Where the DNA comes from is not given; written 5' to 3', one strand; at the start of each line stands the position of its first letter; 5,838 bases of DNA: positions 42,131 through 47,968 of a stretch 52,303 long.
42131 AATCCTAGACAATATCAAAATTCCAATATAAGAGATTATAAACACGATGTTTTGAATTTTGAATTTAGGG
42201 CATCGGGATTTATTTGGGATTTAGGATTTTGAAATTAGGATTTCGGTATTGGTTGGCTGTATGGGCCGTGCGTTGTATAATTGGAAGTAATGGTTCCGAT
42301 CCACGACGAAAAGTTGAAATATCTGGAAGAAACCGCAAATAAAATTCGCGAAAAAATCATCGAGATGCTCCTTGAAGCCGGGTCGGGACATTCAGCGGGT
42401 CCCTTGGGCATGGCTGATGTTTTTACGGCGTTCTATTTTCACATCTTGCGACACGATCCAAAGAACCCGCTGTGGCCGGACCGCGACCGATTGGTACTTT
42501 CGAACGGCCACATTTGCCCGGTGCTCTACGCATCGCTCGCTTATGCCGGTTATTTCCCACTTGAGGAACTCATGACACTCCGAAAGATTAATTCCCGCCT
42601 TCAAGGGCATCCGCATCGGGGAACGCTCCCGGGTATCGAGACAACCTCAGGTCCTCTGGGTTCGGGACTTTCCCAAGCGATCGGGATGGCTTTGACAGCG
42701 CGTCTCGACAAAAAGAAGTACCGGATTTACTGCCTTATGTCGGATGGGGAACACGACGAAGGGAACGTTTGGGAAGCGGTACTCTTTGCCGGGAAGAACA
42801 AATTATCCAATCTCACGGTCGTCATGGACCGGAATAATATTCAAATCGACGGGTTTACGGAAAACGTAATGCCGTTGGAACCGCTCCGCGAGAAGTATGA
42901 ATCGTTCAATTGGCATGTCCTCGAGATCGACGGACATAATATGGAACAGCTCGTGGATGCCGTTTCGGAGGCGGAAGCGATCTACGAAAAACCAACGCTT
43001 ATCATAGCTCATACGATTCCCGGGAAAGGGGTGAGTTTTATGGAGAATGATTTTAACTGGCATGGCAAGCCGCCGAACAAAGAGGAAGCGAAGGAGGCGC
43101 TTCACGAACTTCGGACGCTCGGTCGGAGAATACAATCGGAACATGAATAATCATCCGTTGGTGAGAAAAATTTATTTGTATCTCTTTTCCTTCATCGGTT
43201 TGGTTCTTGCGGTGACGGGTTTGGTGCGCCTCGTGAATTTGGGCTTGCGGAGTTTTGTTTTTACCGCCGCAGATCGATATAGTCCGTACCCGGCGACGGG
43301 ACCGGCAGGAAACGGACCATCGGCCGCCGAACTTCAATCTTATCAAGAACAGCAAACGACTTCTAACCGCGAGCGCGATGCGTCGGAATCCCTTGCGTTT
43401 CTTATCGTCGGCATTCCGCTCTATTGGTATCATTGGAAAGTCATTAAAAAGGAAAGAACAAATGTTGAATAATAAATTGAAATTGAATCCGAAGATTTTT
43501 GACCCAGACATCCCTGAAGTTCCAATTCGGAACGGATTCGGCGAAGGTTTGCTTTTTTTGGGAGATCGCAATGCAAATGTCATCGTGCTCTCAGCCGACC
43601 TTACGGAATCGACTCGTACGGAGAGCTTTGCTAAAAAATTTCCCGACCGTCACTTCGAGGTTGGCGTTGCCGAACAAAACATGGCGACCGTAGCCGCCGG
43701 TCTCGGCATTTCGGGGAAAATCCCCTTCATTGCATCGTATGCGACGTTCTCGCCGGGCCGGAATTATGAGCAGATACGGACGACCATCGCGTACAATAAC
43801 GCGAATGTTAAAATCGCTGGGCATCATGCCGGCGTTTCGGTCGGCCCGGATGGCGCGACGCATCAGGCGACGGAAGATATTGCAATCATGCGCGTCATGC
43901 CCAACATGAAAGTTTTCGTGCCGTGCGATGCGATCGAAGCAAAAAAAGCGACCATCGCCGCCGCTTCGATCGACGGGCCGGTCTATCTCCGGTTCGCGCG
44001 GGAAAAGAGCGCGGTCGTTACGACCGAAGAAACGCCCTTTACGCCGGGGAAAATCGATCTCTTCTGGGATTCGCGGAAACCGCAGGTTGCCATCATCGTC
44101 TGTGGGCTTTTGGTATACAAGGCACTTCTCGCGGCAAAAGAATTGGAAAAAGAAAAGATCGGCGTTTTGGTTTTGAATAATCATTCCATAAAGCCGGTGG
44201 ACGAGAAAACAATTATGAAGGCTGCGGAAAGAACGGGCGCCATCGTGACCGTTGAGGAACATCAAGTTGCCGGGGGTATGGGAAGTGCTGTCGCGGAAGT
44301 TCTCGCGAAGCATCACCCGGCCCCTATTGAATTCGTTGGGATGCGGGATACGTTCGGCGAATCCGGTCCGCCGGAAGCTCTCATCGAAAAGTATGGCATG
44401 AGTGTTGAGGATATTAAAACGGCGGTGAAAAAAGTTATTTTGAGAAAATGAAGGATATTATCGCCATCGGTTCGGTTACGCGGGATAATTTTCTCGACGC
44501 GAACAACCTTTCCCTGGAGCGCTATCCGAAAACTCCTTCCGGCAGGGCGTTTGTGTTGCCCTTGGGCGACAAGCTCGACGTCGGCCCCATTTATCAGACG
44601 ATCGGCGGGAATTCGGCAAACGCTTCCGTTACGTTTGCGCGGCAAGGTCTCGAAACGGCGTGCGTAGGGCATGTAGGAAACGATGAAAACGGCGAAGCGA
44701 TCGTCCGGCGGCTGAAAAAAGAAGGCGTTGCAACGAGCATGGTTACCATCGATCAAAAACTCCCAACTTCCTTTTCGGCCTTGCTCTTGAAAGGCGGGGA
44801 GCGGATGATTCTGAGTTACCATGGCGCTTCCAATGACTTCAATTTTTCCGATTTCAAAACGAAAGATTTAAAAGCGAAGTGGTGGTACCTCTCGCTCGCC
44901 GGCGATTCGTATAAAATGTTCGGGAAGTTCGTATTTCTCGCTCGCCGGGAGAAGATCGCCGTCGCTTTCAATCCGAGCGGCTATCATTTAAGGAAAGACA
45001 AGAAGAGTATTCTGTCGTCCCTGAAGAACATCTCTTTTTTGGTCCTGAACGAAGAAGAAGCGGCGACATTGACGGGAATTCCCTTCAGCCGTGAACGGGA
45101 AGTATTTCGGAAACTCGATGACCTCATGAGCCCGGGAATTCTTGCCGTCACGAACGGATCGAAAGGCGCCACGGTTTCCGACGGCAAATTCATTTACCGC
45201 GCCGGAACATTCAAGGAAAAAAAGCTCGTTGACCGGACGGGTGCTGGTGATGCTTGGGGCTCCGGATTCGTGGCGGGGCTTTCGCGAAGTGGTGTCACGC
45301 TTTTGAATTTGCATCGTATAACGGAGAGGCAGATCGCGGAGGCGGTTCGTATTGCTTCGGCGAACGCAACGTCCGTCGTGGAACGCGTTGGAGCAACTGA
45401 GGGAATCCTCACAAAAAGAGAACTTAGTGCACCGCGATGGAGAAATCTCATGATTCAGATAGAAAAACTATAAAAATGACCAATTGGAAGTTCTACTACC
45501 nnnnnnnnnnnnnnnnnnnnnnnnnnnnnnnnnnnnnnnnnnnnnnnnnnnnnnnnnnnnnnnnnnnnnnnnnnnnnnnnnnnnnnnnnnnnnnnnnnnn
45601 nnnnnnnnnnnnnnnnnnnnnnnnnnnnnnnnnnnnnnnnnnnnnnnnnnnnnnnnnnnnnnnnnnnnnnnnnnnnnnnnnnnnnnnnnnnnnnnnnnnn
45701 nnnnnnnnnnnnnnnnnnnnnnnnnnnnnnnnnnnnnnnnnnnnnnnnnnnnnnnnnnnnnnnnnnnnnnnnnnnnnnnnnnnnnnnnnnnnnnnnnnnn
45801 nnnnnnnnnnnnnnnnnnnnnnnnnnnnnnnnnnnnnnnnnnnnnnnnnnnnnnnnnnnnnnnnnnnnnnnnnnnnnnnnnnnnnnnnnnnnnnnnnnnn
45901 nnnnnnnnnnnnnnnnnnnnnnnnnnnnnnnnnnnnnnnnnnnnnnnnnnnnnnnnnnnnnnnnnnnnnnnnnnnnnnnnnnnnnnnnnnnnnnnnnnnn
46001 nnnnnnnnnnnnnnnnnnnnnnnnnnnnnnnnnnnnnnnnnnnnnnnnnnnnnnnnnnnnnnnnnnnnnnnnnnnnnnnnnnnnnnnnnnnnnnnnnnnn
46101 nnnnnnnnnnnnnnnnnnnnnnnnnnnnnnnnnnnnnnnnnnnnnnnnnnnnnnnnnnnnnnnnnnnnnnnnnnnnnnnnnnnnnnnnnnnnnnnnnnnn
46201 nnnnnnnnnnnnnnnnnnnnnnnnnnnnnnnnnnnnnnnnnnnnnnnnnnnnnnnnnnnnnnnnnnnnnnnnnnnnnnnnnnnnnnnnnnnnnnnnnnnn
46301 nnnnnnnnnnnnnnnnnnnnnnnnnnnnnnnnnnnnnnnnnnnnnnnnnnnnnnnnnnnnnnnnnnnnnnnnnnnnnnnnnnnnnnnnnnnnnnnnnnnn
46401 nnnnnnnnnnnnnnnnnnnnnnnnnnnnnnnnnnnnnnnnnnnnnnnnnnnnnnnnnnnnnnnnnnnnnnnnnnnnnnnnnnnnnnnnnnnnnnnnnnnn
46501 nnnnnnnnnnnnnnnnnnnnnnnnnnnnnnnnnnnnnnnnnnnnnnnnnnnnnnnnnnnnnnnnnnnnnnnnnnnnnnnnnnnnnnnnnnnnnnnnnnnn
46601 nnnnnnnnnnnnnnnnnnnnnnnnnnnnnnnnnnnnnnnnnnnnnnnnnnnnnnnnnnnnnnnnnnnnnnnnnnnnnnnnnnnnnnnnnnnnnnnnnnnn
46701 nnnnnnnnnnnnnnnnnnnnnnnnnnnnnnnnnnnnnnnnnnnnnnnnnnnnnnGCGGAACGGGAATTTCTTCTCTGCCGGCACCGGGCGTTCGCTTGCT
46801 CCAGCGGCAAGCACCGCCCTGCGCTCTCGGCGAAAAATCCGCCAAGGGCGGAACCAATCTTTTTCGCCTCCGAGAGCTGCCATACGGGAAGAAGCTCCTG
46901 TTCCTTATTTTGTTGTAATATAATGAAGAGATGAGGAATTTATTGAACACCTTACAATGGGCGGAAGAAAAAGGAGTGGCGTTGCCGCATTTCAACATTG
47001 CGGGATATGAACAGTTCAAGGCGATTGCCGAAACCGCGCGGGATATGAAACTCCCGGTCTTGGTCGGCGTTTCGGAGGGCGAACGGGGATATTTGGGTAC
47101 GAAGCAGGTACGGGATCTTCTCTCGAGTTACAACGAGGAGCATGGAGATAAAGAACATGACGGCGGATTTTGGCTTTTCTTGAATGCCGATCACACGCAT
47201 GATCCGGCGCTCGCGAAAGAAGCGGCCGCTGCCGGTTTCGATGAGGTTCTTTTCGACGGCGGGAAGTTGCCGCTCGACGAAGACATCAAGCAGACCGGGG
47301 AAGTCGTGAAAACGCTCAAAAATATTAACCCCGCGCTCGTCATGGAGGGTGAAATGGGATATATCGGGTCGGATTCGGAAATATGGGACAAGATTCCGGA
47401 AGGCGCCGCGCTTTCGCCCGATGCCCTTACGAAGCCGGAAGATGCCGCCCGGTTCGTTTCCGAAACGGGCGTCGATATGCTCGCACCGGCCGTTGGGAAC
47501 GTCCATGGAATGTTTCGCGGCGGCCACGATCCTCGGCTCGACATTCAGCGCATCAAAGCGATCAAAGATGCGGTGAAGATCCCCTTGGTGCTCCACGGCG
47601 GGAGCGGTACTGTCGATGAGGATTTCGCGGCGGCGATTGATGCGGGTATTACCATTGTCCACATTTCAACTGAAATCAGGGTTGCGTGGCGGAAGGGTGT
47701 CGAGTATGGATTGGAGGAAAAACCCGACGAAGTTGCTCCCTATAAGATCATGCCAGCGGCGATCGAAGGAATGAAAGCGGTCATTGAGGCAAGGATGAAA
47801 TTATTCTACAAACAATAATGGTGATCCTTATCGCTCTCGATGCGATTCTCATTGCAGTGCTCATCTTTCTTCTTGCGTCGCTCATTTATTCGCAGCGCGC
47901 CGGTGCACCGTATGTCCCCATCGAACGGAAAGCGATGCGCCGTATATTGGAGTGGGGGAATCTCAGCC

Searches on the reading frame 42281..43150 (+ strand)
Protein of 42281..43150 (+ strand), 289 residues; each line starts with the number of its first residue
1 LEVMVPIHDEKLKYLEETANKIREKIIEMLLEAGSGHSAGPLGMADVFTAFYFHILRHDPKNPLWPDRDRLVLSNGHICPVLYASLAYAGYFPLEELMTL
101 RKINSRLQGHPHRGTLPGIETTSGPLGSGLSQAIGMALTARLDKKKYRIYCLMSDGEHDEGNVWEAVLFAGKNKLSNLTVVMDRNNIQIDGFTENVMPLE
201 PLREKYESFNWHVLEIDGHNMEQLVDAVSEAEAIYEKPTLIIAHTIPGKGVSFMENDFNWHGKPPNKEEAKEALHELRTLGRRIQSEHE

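Call 31: search_protein_families(library=pfam, proteins=[window:42281-43150:+], max_evalue=0.001)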
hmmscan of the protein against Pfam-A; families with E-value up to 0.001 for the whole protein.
window:42281-43150:+ (289 aa): 3 families
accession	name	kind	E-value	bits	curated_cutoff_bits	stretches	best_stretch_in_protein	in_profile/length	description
PF00456.26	Transketolase_N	-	5e-63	213.5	22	1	17-273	4-271/334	Transketolase, thiamine diphosphate binding domain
PF13292.11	DXP_synthase_N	-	3.3e-12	46.7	21.2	1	12-190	15-176/274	1-deoxy-D-xylulose-5-phosphate synthase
PF00676.26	E1_dh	-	0.00012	21.6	22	1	118-233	95-209/300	Dehydrogenase E1 component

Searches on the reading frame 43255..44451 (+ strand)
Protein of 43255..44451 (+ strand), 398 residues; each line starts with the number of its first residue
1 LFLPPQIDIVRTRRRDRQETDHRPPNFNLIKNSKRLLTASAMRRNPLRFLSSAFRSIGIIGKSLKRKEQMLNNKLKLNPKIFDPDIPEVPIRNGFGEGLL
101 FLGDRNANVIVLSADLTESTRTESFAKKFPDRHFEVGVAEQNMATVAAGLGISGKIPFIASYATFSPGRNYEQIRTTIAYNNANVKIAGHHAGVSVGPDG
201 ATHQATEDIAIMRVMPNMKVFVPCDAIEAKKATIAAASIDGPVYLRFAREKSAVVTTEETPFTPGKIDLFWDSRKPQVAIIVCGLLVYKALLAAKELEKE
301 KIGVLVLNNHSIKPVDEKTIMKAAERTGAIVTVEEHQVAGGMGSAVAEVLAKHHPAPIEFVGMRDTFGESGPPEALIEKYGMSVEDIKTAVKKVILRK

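Call 31: search_protein_families(library=pfam, proteins=[window:43255-44451:+], max_evalue=0.001)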
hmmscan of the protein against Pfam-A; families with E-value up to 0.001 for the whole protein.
window:43255-44451:+ (398 aa): 3 families
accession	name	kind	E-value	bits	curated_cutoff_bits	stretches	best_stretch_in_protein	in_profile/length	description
PF02779.29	Transket_pyr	-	7.4e-42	143.4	27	1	89-251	3-171/174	Transketolase, pyrimidine binding domain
PF02780.25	Transketolase_C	-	2.9e-28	98.7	25.9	1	273-387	7-124/124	Transketolase, C-terminal domain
PF22613.1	Transketolase_C_1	-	1.9e-05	25.3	27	1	274-382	10-112/113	Transketolase-like TK C-terminal domain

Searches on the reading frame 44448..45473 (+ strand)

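Call 31: search_protein_families(library=pfam, proteins=[window:44448-45473:+], max_evalue=0.001)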
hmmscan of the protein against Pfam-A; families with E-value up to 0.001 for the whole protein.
window:44448-45473:+ (341 aa): 1 family
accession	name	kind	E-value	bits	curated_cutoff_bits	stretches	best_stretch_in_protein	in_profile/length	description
PF00294.29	PfkB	-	4.5e-37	128.4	25.8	1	49-320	32-299/302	pfkB family carbohydrate kinase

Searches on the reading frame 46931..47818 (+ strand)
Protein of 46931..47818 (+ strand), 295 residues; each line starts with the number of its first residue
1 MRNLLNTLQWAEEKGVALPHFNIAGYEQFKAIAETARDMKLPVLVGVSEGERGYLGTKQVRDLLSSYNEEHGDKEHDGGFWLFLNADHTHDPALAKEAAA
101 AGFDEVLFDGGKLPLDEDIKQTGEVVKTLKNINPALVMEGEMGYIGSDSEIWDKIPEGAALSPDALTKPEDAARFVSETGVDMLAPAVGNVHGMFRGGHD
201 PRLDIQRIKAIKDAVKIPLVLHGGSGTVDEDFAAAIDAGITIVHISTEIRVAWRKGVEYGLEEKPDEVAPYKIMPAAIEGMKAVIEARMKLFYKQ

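Call 31: search_protein_families(library=pfam, proteins=[window:46931-47818:+], max_evalue=0.001)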
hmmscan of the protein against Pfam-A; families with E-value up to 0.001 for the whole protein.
window:46931-47818:+ (295 aa): 2 families
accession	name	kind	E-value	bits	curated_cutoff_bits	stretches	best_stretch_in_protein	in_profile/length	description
PF01116.26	F_bP_aldolase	-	6.5e-66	223.1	25.5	1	4-293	3-273/277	Fructose-bisphosphate aldolase class-II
PF13378.12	MR_MLE_C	-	0.00039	20.6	29.4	0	196-223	21-154/219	Enolase C-terminal domain-like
